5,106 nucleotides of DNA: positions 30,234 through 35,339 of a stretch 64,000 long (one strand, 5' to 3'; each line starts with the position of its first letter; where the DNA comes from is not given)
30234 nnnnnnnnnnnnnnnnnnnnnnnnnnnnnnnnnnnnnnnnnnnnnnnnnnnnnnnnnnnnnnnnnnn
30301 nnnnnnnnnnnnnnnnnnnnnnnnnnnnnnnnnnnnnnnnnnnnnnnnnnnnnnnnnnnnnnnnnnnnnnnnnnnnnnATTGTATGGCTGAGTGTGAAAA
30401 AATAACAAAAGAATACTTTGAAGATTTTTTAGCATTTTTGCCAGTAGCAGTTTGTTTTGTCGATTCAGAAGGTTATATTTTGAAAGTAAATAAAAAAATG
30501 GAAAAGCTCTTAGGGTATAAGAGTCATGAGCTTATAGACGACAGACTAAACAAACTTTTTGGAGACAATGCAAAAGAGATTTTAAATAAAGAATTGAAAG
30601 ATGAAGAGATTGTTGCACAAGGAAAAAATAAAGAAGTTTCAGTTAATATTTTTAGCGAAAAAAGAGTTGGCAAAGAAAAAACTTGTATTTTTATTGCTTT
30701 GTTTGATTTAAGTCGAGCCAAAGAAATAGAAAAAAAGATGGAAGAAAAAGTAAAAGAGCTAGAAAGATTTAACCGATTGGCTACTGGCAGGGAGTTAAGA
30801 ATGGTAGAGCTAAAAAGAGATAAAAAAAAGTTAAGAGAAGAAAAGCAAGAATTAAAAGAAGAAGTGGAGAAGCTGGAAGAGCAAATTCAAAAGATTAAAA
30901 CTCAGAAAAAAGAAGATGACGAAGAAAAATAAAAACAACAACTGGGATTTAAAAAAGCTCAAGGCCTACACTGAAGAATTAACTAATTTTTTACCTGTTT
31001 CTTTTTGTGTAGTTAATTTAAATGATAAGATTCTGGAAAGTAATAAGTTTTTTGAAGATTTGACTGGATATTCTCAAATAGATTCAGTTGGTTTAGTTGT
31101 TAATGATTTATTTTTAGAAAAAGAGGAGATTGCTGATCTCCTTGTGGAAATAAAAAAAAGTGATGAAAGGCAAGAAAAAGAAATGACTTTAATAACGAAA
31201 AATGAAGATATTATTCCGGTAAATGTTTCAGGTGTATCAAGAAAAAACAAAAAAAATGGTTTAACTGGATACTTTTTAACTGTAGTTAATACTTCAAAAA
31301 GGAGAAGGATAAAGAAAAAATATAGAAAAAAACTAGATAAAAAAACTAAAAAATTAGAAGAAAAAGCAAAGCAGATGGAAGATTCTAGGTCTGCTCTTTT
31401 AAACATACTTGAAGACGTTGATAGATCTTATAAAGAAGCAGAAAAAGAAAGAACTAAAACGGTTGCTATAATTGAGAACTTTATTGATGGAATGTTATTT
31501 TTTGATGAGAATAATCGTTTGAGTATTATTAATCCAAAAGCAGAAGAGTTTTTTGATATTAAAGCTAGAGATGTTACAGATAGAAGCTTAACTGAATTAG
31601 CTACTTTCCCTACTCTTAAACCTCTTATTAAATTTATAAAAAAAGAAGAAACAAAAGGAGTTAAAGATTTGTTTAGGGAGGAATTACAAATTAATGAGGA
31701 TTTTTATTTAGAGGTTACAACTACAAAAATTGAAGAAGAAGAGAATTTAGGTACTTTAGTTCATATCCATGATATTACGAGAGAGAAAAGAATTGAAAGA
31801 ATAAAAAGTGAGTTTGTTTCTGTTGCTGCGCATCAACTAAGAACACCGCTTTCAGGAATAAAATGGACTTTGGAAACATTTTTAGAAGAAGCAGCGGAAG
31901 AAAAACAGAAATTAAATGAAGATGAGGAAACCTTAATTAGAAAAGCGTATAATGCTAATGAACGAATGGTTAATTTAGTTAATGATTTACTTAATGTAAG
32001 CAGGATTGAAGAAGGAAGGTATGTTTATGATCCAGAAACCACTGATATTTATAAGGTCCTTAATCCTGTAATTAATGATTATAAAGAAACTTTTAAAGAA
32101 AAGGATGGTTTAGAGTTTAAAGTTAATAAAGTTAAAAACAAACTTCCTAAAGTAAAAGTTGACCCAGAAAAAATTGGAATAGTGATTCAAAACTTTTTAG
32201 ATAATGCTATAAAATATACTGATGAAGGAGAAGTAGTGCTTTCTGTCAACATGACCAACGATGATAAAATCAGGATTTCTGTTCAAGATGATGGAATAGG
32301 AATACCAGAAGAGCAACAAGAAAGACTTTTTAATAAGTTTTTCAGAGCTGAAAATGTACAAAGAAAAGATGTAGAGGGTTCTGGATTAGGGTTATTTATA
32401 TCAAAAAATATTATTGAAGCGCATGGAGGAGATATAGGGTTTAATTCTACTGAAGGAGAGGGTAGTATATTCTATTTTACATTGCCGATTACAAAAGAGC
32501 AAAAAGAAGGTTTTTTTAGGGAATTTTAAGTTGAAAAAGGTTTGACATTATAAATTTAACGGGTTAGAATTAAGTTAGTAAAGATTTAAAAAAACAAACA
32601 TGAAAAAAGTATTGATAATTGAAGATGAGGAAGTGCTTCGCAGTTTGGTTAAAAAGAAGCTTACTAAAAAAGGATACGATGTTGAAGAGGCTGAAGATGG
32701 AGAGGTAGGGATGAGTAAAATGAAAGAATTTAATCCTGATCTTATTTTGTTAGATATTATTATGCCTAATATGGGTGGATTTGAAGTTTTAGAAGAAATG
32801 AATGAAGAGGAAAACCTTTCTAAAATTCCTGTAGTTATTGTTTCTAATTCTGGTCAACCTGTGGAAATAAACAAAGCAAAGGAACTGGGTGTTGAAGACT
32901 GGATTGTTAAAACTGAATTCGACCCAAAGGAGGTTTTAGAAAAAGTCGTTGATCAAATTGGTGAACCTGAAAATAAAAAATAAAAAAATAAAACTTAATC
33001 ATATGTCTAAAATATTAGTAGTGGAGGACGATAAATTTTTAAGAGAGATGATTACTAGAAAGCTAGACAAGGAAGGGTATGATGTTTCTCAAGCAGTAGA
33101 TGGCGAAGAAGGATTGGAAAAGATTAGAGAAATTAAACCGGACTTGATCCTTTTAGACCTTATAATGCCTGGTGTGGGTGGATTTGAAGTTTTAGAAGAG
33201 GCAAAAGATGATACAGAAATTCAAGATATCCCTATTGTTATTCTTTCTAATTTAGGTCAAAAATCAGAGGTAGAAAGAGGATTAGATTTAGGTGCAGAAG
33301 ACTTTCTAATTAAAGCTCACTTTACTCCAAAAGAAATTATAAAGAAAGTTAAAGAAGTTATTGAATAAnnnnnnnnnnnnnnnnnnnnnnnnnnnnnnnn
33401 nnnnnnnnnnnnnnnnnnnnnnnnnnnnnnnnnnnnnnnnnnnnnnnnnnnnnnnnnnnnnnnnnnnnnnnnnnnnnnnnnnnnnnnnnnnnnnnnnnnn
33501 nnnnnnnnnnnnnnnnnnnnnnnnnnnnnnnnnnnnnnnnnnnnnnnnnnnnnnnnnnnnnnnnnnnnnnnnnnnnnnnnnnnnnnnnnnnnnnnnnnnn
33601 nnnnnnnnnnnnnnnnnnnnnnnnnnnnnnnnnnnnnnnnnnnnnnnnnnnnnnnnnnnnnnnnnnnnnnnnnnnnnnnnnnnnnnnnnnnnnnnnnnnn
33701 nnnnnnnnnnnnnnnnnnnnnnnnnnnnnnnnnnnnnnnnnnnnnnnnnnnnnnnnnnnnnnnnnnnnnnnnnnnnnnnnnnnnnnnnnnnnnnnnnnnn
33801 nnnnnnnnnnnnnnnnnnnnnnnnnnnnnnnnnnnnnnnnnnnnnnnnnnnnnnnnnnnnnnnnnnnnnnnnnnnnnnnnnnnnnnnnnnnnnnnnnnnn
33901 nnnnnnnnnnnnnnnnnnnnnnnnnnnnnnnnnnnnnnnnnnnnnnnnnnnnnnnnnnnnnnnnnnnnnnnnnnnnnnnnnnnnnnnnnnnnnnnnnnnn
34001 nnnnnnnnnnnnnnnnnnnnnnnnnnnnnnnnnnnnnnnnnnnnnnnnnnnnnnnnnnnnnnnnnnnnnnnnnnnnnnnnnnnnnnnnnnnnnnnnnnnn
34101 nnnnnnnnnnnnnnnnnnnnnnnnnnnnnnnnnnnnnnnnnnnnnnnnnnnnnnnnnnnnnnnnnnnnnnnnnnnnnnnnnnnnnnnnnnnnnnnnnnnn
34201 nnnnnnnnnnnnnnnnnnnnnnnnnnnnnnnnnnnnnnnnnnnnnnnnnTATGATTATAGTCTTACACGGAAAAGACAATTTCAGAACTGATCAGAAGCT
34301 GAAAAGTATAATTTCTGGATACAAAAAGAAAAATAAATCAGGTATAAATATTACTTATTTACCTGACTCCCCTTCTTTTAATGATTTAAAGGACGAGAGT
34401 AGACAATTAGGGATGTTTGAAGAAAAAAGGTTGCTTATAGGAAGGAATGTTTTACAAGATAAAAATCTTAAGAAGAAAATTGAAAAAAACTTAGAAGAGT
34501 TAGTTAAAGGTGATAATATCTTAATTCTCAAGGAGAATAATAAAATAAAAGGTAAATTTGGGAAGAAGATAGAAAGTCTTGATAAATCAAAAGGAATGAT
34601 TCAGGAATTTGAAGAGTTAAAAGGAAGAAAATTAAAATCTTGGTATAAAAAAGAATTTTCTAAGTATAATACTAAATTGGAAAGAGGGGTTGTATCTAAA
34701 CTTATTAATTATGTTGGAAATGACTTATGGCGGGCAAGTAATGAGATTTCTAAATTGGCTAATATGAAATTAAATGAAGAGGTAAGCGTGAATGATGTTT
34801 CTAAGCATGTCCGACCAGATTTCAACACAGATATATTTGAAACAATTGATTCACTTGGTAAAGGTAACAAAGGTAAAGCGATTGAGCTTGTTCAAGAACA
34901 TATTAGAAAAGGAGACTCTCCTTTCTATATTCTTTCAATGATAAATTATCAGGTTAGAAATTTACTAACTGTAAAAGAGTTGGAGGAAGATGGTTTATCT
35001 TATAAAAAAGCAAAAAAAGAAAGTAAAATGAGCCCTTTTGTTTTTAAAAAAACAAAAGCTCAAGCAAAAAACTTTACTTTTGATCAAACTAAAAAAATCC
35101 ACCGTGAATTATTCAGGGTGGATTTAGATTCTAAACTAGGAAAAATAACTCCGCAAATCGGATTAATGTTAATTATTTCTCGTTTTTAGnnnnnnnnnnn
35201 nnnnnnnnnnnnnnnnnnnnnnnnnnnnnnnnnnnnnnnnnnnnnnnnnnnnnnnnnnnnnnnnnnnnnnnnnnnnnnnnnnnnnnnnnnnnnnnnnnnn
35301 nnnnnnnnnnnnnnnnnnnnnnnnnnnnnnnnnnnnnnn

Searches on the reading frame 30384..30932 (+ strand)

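Call 58: search_protein_families(library=pfam, proteins=[window:30384-30932:+], max_evalue=0.0001)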
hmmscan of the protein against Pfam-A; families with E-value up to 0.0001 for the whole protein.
window:30384-30932:+ (182 aa): 3 families
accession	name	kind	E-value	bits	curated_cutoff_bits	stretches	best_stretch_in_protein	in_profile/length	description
PF13426.13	PAS_9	-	2.6e-08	34.5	27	1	20-75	1-57/103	PAS domain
PF00989.32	PAS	-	6e-08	33.1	22.6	1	17-75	8-70/113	PAS fold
PF13188.13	PAS_8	-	5.8e-06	26.5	21.8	1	10-57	1-49/65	PAS domain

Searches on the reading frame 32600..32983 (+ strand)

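Call 59: search_protein_families(library=pfam, proteins=[window:32600-32983:+], max_evalue=0.0001)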
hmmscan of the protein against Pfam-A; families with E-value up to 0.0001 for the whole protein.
window:32600-32983:+ (127 aa): 1 family
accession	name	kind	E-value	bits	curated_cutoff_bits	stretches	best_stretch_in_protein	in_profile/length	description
PF00072.30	Response_reg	-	7.4e-26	90.9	30.2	1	4-116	1-110/111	Response regulator receiver domain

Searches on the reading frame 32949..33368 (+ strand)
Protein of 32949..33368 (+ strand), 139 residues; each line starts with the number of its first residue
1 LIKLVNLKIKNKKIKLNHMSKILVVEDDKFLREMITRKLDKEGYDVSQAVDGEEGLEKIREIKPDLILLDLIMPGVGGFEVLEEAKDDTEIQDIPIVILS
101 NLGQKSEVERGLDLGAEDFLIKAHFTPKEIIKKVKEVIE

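Call 59: search_protein_families(library=pfam, proteins=[window:32949-33368:+], max_evalue=0.0001)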
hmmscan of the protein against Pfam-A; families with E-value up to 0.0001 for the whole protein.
window:32949-33368:+ (139 aa): 1 family
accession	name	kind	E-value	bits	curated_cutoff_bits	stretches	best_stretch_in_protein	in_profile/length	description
PF00072.30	Response_reg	-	7.6e-25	87.7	30.2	1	22-134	1-110/111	Response regulator receiver domain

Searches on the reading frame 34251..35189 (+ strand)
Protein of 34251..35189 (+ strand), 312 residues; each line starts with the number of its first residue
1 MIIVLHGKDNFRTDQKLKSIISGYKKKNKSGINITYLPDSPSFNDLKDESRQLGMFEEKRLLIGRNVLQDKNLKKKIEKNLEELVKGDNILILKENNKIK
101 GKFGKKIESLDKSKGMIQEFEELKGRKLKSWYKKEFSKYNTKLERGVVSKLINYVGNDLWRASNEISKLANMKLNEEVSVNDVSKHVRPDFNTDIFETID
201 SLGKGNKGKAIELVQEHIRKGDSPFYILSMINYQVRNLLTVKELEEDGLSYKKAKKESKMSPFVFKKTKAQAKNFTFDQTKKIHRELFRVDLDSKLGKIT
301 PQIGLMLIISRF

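Call 59: search_protein_families(library=pfam, proteins=[window:34251-35189:+], max_evalue=0.0001)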
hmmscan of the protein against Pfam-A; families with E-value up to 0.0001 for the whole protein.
window:34251-35189:+ (312 aa): 1 family
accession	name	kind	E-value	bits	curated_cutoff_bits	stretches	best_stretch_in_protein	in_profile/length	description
PF21694.2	DNA_pol3_delta_C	-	8.1e-24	84.4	27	1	193-311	2-120/121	DNA polymerase III delta subunit, C-terminal domain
